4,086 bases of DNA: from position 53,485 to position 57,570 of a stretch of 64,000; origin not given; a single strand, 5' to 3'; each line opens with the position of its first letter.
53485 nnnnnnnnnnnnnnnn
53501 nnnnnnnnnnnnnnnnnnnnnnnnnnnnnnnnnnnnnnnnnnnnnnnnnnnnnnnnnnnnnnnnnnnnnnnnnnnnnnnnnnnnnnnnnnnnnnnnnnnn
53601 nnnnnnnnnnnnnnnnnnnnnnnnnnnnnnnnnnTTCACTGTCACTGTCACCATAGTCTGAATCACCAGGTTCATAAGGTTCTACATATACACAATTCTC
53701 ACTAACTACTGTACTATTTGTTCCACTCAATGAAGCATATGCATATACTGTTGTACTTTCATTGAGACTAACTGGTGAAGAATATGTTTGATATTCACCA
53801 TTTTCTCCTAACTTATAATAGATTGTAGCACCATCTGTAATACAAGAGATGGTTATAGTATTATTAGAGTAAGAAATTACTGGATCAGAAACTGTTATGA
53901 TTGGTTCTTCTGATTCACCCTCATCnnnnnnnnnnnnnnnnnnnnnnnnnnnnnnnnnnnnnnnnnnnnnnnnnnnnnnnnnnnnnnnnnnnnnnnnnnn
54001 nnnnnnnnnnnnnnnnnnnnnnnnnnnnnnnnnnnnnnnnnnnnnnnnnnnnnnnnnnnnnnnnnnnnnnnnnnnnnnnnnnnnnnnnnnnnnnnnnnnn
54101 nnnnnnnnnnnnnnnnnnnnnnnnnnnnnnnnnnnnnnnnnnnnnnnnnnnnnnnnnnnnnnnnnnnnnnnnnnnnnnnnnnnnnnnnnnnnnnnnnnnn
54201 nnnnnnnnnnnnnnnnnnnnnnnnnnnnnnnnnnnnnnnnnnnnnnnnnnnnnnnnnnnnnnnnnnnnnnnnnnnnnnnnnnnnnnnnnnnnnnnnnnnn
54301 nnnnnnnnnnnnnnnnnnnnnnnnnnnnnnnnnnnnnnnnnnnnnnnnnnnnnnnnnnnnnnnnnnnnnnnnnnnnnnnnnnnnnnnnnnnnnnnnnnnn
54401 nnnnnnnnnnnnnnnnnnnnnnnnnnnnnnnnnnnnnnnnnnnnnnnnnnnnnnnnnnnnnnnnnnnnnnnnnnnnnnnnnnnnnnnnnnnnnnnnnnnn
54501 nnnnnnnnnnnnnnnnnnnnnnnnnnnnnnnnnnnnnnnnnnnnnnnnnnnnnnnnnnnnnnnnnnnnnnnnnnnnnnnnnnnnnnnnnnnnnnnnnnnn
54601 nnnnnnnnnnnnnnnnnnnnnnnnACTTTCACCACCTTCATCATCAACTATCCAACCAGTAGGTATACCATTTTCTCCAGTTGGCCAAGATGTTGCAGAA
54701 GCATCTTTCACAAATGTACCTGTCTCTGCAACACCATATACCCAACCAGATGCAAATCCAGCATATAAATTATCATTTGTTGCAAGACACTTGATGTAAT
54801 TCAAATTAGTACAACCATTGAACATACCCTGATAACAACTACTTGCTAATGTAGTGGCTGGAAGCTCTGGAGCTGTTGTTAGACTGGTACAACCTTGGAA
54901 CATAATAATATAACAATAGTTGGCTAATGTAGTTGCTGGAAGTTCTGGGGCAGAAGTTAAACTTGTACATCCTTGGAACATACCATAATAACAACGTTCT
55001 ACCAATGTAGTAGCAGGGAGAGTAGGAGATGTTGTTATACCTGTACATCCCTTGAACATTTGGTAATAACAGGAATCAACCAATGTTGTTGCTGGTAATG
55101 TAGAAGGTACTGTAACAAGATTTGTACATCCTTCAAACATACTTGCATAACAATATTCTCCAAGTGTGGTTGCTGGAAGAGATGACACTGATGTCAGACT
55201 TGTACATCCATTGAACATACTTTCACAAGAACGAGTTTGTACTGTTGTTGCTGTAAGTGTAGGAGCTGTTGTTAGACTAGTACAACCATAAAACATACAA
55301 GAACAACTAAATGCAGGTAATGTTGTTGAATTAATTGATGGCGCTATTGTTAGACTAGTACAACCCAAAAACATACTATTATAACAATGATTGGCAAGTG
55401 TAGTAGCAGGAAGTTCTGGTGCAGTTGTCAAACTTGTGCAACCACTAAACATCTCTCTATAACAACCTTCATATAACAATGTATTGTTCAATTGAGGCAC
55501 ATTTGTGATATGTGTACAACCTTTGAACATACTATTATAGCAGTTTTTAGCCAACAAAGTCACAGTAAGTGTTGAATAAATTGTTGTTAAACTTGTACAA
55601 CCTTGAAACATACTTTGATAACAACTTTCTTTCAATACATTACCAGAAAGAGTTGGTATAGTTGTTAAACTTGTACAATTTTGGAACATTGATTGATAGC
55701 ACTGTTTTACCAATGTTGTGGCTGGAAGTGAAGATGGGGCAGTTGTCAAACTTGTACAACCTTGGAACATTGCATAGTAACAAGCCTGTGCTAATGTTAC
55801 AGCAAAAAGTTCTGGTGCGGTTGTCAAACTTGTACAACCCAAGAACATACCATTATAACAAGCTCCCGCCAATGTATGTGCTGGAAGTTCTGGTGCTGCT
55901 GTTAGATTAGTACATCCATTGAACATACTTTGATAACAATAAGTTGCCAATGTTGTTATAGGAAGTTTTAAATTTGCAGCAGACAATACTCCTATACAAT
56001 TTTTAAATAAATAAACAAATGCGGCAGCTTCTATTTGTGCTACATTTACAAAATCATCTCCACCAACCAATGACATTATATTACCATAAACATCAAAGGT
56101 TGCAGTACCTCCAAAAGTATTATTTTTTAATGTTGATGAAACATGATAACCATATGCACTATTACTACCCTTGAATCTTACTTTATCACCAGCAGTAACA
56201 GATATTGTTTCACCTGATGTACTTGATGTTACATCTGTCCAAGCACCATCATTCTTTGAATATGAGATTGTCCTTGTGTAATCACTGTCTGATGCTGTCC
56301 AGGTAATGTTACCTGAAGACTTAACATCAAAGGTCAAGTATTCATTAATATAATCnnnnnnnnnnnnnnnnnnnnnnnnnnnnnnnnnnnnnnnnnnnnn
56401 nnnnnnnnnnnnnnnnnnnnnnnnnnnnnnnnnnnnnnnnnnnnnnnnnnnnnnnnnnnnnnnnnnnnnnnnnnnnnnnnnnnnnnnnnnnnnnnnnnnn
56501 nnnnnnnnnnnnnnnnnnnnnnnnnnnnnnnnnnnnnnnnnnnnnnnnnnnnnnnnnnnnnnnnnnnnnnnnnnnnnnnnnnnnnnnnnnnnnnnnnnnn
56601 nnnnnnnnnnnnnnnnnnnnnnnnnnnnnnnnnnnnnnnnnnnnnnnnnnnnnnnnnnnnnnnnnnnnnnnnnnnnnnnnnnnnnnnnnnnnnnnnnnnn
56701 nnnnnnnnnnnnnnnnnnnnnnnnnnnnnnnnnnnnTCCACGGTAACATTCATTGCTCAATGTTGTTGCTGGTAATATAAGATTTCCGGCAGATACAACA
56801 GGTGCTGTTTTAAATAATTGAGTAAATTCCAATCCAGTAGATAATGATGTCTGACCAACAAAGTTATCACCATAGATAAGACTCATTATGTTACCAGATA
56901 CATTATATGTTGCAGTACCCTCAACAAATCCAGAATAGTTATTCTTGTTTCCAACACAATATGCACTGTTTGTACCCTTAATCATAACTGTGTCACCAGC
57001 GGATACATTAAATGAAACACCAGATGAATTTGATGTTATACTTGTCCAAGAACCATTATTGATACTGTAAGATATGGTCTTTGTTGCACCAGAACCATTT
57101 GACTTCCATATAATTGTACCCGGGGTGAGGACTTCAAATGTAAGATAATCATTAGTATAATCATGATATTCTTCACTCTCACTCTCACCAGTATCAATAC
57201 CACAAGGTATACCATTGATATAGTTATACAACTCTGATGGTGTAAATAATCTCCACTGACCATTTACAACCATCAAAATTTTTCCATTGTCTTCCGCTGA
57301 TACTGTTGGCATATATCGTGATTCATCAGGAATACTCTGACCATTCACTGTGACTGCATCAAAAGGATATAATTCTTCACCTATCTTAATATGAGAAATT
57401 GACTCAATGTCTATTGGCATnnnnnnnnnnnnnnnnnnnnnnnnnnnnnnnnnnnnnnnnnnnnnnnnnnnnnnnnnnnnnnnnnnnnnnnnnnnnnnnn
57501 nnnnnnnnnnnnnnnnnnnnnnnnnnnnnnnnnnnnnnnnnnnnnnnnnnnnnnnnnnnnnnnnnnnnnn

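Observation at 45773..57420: Two giant tandem minus-strand genes encoding modular LRR / Ig-like / glycosidase proteins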

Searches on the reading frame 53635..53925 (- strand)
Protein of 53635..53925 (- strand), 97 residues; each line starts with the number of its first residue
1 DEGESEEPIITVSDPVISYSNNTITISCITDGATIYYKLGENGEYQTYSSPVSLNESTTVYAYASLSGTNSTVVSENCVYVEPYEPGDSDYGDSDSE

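Call 15: search_protein_families(library=pfam, proteins=[window:53635-53925:-], max_evalue=1)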
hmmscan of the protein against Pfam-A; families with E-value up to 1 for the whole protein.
seq(97 aa): 3 families
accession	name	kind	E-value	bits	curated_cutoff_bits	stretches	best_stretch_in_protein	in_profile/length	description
PF13290.12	CHB_HEX_C_1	-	1.8e-05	25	22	1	19-74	6-65/67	Chitobiase/beta-hexosaminidase C-terminal domain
PF13287.12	Fn3_assoc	-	0.00011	22.6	23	1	24-76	1-57/59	Fn3 associated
PF17786.7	Mannosidase_ig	-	0.12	13.3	23.4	1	40-84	41-89/91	Mannosidase Ig/CBM-like domain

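Call 16: search_protein_families(library=ncbifam, proteins=[window:53635-53925:-], max_evalue=1)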
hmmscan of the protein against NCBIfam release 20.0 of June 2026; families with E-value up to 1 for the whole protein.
seq(97 aa): 1 family
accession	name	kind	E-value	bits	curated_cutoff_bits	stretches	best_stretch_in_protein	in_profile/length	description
NF047446.1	barrel_OmpL47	domain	0.0017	18.7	40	1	33-64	19-51/68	OmpL47-type beta-barrel domain-containing protein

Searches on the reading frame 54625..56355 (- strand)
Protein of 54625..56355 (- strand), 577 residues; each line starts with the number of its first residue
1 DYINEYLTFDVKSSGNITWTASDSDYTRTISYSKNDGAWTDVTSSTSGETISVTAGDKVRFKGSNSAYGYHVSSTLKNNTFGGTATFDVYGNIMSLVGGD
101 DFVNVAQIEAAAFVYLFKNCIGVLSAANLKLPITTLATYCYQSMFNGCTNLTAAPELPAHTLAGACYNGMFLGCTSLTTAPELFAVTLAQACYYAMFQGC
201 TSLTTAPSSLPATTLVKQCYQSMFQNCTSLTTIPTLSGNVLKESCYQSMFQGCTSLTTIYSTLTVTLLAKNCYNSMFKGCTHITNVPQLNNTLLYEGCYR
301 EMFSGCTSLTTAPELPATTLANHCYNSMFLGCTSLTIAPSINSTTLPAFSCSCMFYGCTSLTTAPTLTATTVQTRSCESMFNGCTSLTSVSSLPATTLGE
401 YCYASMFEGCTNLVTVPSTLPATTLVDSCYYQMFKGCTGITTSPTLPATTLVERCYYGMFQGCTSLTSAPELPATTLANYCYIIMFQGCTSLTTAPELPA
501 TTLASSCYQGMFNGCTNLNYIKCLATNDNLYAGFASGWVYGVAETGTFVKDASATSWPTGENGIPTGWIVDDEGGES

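Call 15: search_protein_families(library=pfam, proteins=[window:54625-56355:-], max_evalue=1)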
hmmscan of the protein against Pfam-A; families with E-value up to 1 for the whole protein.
seq(577 aa): 2 families
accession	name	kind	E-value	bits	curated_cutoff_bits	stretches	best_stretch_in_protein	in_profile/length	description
PF13306.12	LRR_5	-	2.4e-13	50.5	27.7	6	196-289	29-109/127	BspA type Leucine rich repeat region (6 copies)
PF24547.1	DUF7601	-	0.083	13.9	27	1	17-76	24-83/116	Domain of unknown function (DUF7601)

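Call 16: search_protein_families(library=ncbifam, proteins=[window:54625-56355:-], max_evalue=1)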
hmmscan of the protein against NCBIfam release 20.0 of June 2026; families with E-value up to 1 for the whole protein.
seq(577 aa): 1 family
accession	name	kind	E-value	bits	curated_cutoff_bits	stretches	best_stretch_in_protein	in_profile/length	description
TIGR02167.2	Liste_lipo_26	repeat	3.1e-20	71.5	30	5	223-237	1-14/26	PARCEL repeat-containing surface protein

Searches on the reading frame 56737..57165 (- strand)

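Call 15: search_protein_families(library=pfam, proteins=[window:56737-57165:-], max_evalue=1)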
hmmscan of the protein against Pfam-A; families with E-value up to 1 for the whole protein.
seq(143 aa): 2 families
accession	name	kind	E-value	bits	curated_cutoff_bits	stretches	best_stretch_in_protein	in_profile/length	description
PF13166.12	AAA_13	-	0.16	11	36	1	94-130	18-54/713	AAA domain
PF04604.19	L_biotic_typeA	-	0.82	10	21.7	0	24-43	27-46/50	Type-A lantibiotic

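Call 16: search_protein_families(library=ncbifam, proteins=[window:56737-57165:-], max_evalue=1)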
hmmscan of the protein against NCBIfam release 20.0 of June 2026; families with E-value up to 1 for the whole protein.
seq(143 aa): 0 families

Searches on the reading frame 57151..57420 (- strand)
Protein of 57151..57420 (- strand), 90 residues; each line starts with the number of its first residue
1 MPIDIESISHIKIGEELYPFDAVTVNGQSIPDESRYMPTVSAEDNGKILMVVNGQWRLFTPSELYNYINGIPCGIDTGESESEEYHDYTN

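Call 15: search_protein_families(library=pfam, proteins=[window:57151-57420:-], max_evalue=1)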
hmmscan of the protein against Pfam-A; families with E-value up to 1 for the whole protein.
seq(90 aa): 1 family
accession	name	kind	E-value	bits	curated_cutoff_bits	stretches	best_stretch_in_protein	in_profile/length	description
PF17206.9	SeqA_N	-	0.43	10.4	23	0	10-21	3-14/36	SeqA protein N-terminal domain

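Call 16: search_protein_families(library=ncbifam, proteins=[window:57151-57420:-], max_evalue=1)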
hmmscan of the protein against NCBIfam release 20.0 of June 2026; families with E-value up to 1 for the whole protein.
seq(90 aa): 0 families

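Call 53: search_protein_representatives(protein=window:57190-57420:-)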
Query: 77 residues. Proteins with E-value up to 0.001 (for the whole library): 635; up to 1e-10: 84; up to 1e-30: 2. The best 150 are listed.
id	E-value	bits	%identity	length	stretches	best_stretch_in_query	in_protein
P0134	6.4e-61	217.4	52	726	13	35-62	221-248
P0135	4.2e-39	148.0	51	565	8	36-62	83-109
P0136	1.1e-23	99.0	49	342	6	33-59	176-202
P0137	3.1e-23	97.5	46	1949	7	21-66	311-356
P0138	7.7e-23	96.3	44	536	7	36-66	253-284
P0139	1.8e-22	95.1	53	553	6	30-62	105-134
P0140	4.9e-22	93.7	52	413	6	30-62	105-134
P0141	1.2e-21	92.5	59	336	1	1-74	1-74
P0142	1.8e-21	91.9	50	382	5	34-64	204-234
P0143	9.0e-21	89.7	53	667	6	30-62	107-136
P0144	1.1e-20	89.4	54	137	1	1-74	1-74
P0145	1.5e-20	89.0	59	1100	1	1-74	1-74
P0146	1.8e-20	88.8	47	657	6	35-61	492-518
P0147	1.8e-20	88.8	59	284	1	5-75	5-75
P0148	4.2e-20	87.6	50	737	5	36-62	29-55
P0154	1.4e-17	79.5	44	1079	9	33-64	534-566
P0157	3.1e-17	78.5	46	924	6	29-57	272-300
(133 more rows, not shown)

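Call 55: search_protein_families(library=phrogs, proteins=[P0134, P0135, P0137, P0138, P0139, P0143, P0146, P0148, P0154, P0157], max_evalue=0.001)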
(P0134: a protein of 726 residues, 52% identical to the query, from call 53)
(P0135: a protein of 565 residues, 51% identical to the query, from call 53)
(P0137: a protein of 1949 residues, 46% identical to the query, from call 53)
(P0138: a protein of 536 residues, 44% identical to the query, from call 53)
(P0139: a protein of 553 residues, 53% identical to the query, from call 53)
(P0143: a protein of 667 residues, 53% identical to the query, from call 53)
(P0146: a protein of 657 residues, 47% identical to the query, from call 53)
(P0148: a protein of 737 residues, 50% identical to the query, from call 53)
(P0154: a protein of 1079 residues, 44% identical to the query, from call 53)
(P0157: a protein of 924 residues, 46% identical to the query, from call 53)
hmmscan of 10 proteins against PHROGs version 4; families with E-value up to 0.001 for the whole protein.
P0134 (726 aa): 5 families
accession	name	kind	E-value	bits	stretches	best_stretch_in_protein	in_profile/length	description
phrog_11918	-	unknown function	8.8e-11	43.1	0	631-664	25-58/110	-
phrog_19614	-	unknown function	4.3e-07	30.9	0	282-297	2-17/61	-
phrog_1293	-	tail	6.5e-06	25.2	1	154-358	999-1209/1424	tail length tape measure protein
phrog_30790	-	unknown function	1e-05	26.3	0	223-245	126-148/216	-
phrog_3535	-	unknown function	0.00015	22.9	0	642-690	18-67/116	-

P0135 (565 aa): 3 families
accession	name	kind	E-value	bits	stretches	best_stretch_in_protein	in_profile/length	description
phrog_11918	-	unknown function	3.9e-07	31.4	0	77-106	30-59/110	-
phrog_19614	-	unknown function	2.4e-05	25.2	0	429-444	2-17/61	-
phrog_1293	-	tail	5.4e-05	22.2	1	385-534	999-1152/1424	tail length tape measure protein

P0137 (1949 aa): 1 family
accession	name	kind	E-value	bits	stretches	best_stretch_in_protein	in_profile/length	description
phrog_25468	-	unknown function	1.2e-19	71.6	2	1666-1743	101-178/528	-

P0138 (536 aa): 3 families
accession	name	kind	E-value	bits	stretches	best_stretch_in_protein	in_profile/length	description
phrog_24845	-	unknown function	1.1e-10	42.5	0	248-277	6-35/92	-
phrog_22680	-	unknown function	0.00011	23.4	0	168-195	24-51/78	-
phrog_19614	-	unknown function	0.00037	21.5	0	229-244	2-17/61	-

P0139 (553 aa): 0 families

P0143 (667 aa): 0 families

P0146 (657 aa): 0 families

P0148 (737 aa): 4 families
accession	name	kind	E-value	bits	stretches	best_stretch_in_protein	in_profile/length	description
phrog_22680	-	unknown function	3.9e-11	44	0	44-85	12-52/78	-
phrog_33012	-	unknown function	5.4e-07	28.4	1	28-85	825-882/1364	-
phrog_24845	-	unknown function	0.00016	22.7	0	403-433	6-36/92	-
phrog_5458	-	unknown function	0.00039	21.6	0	20-52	2-33/102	-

P0154 (1079 aa): 0 families

P0157 (924 aa): 6 families
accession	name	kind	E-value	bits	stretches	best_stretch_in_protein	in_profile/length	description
phrog_1980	-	tail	4.7e-17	63.4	1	615-923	158-431/449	tail fiber protein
phrog_25468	-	unknown function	6.2e-17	62.6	1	697-822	92-225/528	-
phrog_8443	-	tail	2.7e-09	37.5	1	578-921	302-630/636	tail fiber protein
phrog_10667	-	unknown function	6.7e-07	29.1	1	343-530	158-337/718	-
phrog_14251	-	unknown function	1.7e-06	27.9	1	671-767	246-344/539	-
phrog_19466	-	unknown function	0.00013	22.8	0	343-370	8-35/137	-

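Call 56: search_protein_families(library=pfam, proteins=[P0134, P0135, P0137, P0138, P0139, P0143, P0146, P0148, P0154, P0157], max_evalue=0.001)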
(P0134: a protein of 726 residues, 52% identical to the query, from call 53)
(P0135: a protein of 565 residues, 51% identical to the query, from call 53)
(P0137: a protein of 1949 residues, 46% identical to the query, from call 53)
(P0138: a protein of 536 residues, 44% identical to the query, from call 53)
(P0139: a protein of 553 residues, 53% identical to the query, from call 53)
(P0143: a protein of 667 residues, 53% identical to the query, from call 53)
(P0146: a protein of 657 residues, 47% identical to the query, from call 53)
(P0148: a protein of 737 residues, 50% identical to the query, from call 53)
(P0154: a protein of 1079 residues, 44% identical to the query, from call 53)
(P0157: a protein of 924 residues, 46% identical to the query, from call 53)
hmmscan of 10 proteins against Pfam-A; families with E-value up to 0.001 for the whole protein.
P0134 (726 aa): 1 family
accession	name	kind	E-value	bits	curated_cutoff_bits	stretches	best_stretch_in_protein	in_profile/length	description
PF00571.33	CBS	-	0.00016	22.4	24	0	640-658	30-46/57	CBS domain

P0135 (565 aa): 0 families

P0137 (1949 aa): 1 family
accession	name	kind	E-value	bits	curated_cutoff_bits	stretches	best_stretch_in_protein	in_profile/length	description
PF10761.14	DUF2590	-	0.00099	19.7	27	0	1147-1174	64-91/100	Protein of unknown function (DUF2590)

P0138 (536 aa): 0 families

P0139 (553 aa): 0 families

P0143 (667 aa): 0 families

P0146 (657 aa): 0 families

P0148 (737 aa): 0 families

P0154 (1079 aa): 0 families

P0157 (924 aa): 4 families
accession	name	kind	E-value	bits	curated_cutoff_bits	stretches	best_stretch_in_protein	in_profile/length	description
PF13884.11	Peptidase_S74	-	1.5e-09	38.4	22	1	823-876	1-55/58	Chaperone of endosialidase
PF00754.31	F5_F8_type_C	-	6.1e-09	36.5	28.2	1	383-509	2-122/127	F5/8 type C domain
PF24243.1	Phage_tail_C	-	4.6e-07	29.5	23.7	1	571-584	3-16/26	Phage tail tip domain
PF05658.19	YadA_head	-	9e-05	23.2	25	0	741-762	1-22/27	YadA head domain repeat (2 copies)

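Call 101: search_solved_structures(query=P0134, max_evalue=1, show_alignments=2)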
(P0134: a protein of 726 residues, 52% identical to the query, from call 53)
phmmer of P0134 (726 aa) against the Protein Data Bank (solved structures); distinct sequences matched with E-value up to 1: 4.
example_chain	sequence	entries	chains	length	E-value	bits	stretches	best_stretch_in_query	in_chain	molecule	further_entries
3gpe_A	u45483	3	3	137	0.24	12.9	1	84-166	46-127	Protein kinase C alpha type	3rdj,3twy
1dsy_A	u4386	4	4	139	0.24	12.9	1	84-166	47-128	PROTEIN KINASE C, ALPHA TYPE | Protein kinase C alpha type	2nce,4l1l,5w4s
4dnl_A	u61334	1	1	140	0.29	12.7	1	93-166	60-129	Protein kinase C alpha type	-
6uwa_A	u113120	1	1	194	0.56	11.7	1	84-166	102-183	Protein kinase C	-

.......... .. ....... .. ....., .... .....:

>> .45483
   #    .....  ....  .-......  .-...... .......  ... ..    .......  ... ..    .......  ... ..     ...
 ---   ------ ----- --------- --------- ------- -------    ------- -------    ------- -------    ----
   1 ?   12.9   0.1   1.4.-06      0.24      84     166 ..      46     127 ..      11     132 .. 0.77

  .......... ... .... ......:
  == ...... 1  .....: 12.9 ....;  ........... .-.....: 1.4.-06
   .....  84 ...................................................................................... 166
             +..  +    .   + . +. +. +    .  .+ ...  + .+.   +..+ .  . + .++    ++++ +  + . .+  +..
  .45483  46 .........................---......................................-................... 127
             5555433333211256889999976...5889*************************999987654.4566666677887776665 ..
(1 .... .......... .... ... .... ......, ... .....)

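Call 103: search_dna_similar(query=window:57190-57420:-, collection=phages, mode=protein, max_evalue=0.01, max_rows=40)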
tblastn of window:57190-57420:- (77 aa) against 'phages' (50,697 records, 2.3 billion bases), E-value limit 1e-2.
No match.
